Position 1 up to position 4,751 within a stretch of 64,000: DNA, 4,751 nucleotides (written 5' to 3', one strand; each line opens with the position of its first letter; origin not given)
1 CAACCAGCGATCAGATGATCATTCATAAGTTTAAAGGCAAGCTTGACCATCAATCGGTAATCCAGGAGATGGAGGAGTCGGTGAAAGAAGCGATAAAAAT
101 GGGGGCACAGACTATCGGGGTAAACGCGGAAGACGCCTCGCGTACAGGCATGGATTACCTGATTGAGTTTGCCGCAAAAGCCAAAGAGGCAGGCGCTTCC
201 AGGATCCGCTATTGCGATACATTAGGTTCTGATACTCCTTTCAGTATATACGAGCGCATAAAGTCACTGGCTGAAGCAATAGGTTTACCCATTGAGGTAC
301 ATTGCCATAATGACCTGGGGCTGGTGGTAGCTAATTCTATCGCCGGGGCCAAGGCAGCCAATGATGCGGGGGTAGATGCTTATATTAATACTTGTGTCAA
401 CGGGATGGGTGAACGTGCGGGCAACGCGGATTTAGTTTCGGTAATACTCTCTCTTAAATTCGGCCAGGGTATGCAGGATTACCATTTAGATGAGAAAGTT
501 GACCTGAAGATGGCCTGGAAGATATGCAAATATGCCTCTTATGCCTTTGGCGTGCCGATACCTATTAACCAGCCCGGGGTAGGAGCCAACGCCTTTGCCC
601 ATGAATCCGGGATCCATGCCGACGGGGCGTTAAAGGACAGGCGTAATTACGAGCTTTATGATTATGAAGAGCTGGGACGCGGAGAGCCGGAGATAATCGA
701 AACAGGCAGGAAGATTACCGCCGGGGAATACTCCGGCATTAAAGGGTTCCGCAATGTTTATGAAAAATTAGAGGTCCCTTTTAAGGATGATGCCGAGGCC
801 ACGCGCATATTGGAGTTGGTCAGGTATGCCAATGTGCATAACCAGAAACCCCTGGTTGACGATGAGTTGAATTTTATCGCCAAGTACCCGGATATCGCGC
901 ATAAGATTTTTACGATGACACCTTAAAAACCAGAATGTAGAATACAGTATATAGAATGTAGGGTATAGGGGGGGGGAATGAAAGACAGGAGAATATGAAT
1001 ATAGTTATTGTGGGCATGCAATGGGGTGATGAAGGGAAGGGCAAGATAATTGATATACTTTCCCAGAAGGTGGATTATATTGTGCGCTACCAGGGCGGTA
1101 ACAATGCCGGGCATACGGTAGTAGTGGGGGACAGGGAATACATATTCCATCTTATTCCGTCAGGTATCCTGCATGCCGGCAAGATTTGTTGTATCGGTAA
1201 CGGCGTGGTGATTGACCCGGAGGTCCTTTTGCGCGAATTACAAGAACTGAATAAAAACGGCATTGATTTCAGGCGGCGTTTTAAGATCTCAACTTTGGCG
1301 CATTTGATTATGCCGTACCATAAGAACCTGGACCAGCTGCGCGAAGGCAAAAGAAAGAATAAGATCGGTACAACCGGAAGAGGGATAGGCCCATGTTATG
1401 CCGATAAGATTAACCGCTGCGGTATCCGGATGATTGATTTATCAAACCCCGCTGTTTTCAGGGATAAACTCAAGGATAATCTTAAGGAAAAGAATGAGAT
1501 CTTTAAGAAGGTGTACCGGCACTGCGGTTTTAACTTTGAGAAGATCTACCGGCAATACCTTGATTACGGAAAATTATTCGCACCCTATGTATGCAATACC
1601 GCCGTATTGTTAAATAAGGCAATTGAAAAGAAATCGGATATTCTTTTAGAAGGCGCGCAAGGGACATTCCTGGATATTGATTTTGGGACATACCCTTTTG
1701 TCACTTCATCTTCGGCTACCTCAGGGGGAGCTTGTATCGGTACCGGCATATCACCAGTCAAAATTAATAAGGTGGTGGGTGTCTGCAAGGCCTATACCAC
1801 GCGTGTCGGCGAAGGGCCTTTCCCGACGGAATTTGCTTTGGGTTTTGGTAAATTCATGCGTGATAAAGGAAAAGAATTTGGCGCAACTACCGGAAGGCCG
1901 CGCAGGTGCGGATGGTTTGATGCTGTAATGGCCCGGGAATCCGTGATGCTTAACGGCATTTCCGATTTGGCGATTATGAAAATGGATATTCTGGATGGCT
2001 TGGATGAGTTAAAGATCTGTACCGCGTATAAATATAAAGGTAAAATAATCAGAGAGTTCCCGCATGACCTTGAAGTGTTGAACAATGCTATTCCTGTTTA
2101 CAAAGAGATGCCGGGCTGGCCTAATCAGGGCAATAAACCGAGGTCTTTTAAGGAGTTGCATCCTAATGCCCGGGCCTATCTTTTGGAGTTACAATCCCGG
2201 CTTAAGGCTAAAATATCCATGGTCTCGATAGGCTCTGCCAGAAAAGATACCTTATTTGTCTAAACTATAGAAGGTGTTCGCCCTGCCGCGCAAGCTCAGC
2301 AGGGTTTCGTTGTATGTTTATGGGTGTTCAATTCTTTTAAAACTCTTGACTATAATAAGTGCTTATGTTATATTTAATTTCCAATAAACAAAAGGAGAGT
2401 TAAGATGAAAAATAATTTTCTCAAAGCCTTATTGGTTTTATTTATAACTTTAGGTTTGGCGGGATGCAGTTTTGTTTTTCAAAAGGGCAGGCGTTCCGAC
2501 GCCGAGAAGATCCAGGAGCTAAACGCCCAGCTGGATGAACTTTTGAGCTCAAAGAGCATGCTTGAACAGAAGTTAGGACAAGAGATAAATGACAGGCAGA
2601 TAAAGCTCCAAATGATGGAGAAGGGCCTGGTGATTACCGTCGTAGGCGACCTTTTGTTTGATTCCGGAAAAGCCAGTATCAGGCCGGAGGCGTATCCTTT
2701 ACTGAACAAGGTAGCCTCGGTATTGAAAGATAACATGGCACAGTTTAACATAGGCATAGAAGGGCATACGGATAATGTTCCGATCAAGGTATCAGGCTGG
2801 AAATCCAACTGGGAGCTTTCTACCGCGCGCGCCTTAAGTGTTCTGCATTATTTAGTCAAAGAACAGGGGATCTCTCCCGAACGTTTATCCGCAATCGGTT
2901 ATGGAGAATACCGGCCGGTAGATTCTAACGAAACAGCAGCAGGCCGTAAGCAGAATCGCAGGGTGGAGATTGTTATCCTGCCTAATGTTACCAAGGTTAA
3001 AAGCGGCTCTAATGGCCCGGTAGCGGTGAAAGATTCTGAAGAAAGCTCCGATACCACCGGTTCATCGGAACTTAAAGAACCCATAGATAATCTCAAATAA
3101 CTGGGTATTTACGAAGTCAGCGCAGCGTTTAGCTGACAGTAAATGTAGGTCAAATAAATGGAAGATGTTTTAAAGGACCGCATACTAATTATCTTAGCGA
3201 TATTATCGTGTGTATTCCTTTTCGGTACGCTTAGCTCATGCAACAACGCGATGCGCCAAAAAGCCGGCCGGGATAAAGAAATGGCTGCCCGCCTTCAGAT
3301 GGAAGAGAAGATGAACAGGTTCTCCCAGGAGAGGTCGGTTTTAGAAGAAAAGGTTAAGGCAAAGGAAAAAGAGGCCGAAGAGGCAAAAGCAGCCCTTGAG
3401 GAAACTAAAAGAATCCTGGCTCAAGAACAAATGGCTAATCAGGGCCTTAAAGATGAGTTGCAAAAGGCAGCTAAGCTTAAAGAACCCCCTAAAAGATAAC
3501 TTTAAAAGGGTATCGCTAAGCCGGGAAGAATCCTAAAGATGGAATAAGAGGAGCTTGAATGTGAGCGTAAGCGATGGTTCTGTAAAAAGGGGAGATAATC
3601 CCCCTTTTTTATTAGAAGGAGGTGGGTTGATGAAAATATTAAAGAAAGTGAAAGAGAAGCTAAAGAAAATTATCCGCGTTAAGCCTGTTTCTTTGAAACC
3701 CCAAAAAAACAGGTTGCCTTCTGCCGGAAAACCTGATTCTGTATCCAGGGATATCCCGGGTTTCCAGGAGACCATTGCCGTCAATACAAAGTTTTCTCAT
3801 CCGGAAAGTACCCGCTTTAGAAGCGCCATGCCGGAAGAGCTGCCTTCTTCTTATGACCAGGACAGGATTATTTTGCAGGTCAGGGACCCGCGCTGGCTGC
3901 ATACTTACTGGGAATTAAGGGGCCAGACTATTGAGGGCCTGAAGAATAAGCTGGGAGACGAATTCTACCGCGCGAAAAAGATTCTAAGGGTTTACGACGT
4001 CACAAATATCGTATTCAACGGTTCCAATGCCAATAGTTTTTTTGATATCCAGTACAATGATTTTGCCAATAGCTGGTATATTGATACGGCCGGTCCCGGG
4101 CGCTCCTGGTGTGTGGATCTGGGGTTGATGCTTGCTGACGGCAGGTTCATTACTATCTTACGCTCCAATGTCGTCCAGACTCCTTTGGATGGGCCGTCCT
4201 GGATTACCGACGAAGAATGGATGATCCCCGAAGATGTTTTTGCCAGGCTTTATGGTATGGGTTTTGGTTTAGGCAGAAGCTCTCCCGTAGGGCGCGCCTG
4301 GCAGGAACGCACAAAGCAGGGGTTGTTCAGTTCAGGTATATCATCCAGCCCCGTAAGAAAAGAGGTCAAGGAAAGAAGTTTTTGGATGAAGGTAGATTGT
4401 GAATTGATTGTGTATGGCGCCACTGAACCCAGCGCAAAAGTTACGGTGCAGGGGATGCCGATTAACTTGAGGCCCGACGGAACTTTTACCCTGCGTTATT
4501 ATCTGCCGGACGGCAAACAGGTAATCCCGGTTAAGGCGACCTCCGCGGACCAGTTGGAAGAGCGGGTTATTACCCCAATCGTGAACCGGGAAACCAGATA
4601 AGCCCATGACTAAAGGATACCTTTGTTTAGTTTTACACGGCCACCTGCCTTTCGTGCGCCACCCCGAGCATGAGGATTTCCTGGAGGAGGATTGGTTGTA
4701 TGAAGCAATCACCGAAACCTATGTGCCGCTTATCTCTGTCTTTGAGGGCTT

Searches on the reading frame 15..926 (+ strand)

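Call 18: search_protein_families(library=pfam, proteins=[window:15-926:+], max_evalue=0.00001)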
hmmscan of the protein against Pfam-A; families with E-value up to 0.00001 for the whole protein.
window:15-926:+ (303 aa): 2 families
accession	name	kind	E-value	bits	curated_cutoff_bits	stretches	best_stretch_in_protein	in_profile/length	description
PF00682.25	HMGL-like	-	6.5e-35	121.2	29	1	5-168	101-254/260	HMGL-like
PF22617.1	HCS_D2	-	8.4e-11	42.6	27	1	189-261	2-67/82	Homocitrate synthase post-HMGL domain-like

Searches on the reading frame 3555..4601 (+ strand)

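Call 18: search_protein_families(library=pfam, proteins=[window:3555-4601:+], max_evalue=0.00001)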
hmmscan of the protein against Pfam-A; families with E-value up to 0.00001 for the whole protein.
window:3555-4601:+ (348 aa): 1 family
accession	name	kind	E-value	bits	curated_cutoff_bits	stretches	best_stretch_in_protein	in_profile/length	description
PF16258.11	DUF4912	-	2e-35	122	29.4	1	100-219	1-117/118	Domain of unknown function (DUF4912)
